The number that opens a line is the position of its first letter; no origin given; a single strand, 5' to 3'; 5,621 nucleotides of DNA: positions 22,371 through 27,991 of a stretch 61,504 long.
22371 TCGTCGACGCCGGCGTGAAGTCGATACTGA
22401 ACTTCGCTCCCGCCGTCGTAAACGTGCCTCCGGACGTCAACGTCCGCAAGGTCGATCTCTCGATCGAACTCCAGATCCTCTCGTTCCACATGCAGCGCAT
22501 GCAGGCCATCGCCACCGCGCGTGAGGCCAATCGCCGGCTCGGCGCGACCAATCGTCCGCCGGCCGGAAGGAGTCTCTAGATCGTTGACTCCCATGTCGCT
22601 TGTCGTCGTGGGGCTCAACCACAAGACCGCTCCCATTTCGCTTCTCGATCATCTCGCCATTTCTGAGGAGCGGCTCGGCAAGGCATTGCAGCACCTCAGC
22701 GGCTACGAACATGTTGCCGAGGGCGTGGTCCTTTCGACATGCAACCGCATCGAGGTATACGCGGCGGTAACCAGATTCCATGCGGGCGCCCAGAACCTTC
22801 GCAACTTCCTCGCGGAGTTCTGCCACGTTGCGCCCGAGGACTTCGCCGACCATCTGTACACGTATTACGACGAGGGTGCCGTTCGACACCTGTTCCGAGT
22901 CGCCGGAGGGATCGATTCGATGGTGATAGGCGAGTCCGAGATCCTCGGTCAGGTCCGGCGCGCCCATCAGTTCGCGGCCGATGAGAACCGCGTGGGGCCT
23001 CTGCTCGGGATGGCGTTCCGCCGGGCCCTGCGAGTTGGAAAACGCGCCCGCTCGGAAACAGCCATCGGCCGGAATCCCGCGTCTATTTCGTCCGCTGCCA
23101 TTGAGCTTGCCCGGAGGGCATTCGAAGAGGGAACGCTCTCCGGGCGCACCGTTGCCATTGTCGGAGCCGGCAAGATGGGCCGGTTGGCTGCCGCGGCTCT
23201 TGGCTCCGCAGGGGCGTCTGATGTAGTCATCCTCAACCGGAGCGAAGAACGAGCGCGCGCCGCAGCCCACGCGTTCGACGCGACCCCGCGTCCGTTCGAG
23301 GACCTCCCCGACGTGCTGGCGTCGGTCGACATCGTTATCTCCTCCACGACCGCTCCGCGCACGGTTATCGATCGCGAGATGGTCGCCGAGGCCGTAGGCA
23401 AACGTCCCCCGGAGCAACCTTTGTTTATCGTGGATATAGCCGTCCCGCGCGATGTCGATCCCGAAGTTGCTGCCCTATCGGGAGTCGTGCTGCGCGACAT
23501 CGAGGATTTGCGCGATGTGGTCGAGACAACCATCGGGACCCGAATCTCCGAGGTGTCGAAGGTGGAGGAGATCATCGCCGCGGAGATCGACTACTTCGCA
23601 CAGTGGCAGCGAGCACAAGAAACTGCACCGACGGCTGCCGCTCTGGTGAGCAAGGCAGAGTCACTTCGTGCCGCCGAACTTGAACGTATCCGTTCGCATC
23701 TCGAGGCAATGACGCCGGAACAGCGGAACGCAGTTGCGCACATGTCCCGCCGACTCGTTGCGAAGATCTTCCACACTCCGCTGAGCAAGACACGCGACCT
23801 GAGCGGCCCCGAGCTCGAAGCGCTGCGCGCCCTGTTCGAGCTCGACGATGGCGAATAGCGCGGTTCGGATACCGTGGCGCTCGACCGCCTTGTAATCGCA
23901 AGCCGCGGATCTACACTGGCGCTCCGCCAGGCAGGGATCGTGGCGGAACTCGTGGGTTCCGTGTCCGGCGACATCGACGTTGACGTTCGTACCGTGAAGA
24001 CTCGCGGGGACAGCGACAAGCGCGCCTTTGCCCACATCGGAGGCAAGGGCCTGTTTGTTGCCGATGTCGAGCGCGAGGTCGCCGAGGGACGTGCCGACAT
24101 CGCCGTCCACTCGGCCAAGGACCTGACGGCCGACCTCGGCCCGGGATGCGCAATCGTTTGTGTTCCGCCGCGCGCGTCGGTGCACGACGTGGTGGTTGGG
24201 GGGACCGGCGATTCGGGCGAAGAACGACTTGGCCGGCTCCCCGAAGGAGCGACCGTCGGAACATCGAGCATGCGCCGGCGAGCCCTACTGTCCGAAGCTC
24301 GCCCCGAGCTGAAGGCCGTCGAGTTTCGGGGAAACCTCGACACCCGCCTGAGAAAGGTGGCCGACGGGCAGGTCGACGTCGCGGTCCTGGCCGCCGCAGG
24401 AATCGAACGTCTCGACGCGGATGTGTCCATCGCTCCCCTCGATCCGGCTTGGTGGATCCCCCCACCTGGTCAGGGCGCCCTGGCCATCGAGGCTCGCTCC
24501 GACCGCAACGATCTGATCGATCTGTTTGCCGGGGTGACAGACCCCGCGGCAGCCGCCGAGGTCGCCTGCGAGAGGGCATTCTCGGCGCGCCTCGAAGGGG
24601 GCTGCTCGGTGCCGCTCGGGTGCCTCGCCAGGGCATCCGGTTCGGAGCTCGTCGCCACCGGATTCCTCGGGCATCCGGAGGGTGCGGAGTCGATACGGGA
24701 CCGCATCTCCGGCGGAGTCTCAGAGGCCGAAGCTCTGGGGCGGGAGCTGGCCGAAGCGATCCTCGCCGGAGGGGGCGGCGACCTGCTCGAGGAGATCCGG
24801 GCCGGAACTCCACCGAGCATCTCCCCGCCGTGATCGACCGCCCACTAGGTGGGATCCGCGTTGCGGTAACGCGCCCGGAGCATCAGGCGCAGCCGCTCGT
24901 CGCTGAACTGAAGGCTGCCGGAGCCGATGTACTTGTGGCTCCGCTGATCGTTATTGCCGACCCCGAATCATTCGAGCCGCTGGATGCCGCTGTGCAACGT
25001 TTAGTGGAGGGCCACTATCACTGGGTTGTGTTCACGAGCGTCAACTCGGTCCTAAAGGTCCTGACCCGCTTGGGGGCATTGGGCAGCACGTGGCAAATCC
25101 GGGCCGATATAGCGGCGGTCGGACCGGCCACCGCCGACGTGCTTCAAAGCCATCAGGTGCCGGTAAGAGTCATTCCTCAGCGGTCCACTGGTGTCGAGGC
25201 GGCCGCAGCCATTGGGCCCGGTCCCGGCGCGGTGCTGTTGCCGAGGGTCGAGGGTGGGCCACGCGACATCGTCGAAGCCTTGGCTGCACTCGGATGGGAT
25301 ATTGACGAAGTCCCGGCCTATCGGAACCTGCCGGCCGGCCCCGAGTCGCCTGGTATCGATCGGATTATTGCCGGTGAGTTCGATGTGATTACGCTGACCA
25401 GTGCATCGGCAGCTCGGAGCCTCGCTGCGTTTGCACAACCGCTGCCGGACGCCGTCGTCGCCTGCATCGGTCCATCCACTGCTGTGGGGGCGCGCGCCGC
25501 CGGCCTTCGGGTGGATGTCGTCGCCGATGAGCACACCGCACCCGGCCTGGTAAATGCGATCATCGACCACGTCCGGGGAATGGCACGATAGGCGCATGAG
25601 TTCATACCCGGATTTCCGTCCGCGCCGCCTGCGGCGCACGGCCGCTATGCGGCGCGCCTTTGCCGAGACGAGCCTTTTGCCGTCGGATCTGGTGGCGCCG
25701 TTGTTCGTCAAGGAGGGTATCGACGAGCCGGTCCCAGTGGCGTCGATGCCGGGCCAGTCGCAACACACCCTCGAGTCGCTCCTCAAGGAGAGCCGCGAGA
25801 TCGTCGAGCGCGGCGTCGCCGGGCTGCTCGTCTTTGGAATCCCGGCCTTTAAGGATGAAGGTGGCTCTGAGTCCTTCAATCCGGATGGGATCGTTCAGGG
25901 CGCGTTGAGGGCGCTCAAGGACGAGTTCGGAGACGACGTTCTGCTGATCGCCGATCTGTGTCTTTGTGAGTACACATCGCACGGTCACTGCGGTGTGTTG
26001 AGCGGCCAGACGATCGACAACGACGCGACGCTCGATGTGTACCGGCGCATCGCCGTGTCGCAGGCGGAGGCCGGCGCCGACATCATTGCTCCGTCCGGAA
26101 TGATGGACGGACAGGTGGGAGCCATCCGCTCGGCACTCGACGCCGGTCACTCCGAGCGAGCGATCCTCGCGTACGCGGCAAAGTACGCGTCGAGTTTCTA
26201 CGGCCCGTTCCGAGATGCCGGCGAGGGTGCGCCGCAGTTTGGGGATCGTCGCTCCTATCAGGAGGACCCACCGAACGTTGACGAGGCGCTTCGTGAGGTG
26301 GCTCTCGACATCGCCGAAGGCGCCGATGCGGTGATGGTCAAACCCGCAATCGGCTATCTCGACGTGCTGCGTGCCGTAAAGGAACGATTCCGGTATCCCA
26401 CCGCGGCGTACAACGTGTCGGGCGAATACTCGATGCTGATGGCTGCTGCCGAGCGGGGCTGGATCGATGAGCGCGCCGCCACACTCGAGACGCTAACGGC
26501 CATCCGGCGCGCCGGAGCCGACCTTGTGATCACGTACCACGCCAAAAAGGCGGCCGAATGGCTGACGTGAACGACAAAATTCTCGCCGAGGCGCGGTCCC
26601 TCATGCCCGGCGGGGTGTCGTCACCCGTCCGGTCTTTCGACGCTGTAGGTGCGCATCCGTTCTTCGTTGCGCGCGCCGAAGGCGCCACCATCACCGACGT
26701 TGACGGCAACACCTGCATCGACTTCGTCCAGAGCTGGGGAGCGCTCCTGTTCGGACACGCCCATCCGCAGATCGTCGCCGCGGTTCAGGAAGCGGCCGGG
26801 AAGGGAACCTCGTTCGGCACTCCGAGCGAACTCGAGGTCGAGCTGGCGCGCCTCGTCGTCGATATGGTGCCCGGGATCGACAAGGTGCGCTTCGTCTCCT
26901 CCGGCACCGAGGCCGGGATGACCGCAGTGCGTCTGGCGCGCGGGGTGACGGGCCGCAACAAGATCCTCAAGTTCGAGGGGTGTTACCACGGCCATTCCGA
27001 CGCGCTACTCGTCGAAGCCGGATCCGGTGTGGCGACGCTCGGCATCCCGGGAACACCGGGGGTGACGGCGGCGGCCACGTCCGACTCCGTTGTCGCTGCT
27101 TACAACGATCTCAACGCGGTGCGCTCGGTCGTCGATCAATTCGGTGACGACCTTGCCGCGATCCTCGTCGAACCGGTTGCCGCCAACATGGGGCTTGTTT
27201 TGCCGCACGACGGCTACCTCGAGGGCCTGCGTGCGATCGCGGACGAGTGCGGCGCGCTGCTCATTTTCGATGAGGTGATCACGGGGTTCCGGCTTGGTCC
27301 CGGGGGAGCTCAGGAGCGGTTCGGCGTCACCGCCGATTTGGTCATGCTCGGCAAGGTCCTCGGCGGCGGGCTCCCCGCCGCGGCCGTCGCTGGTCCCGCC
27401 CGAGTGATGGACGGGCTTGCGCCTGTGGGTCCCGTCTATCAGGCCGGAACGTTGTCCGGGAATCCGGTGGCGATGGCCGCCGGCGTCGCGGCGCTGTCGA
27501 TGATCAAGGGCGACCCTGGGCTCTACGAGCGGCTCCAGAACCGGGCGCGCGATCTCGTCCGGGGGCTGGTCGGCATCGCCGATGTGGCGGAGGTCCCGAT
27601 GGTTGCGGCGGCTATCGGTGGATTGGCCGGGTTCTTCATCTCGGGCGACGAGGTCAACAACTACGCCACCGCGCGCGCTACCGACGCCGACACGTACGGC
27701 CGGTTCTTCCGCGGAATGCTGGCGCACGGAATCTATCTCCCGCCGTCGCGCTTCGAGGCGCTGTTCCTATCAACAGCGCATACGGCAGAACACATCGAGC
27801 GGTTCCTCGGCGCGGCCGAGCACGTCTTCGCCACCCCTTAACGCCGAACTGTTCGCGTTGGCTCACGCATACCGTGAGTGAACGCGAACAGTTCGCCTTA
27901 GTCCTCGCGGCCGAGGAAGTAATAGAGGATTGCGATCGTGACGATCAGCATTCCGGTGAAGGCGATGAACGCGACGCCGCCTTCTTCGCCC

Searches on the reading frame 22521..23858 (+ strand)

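Call 67: search_protein_families(library=pfam, proteins=[window:22521-23858:+], max_evalue=0.0001)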
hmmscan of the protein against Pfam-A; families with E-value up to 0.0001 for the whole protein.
window:22521-23858:+ (445 aa): 7 families
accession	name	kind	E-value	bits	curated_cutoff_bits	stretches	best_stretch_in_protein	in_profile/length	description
PF05201.20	GlutR_N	-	6e-52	175.9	27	1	30-180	1-151/151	Glutamyl-tRNAGlu reductase, N-terminal domain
PF01488.26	Shikimate_DH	-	2.5e-37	128.5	24.3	1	195-333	1-138/138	Shikimate / quinate 5-dehydrogenase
PF00745.25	GlutR_dimer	-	3.7e-20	72.5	22.9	1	347-441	1-99/99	Glutamyl-tRNAGlu reductase, dimerisation domain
PF16912.11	Glu_dehyd_C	-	1.8e-07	31.3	34.9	1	185-285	8-116/211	Glucose dehydrogenase C-terminus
PF03807.23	F420_oxidored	-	1.1e-06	29.6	21.6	1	210-276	1-67/94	NADP oxidoreductase coenzyme F420-dependent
PF02826.25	2-Hacid_dh_C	-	3.3e-06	27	25.1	1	198-277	26-100/178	D-isomer specific 2-hydroxyacid dehydrogenase, NAD binding domain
PF01408.29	GFO_IDH_MocA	-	5.4e-06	27.5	24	1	210-274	2-68/120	Oxidoreductase family, NAD-binding Rossmann fold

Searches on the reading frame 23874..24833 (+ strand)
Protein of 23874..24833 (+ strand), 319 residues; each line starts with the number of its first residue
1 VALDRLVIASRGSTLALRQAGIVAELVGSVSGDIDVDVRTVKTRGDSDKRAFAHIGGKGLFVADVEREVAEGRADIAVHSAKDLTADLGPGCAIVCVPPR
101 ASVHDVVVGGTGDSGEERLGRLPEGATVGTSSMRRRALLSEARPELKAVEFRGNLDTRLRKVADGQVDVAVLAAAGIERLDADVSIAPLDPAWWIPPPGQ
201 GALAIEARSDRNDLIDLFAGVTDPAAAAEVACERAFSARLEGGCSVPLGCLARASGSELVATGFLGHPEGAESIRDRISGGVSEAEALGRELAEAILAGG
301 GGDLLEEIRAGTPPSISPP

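Call 67: search_protein_families(library=pfam, proteins=[window:23874-24833:+], max_evalue=0.0001)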
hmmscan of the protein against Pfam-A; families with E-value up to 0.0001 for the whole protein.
window:23874-24833:+ (319 aa): 2 families
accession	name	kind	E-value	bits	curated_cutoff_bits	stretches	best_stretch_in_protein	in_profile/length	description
PF01379.25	Porphobil_deam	-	5.4e-63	212.7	22.1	1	6-214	1-205/207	Porphobilinogen deaminase, dipyromethane cofactor binding domain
PF03900.20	Porphobil_deamC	-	1.1e-15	58.1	26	1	228-297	2-73/74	Porphobilinogen deaminase, C-terminal domain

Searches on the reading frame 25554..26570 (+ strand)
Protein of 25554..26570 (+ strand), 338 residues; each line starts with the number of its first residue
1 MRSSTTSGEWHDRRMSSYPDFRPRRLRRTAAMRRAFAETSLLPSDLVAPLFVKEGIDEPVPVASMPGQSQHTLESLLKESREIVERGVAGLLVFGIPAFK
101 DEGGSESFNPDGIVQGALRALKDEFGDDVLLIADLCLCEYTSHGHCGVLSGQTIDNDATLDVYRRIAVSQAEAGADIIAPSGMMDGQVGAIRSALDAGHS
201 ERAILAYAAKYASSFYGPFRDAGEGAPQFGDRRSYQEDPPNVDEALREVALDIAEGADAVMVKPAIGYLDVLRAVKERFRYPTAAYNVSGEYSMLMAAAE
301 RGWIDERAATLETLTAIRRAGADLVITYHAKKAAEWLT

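Call 67: search_protein_families(library=pfam, proteins=[window:25554-26570:+], max_evalue=0.0001)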
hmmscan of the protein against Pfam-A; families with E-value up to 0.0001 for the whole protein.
window:25554-26570:+ (338 aa): 1 family
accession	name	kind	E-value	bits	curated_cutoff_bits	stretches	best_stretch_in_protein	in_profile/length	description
PF00490.27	ALAD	-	1.1e-137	458.8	24.6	1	22-336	3-317/317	Delta-aminolevulinic acid dehydratase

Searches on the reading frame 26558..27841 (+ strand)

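Call 67: search_protein_families(library=pfam, proteins=[window:26558-27841:+], max_evalue=0.0001)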
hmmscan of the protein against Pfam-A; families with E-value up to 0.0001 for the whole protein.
window:26558-27841:+ (427 aa): 1 family
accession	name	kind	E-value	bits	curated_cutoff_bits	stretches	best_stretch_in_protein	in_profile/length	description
PF00202.27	Aminotran_3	-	9.6e-75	252.2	30.5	1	32-393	6-370/403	Aminotransferase class-III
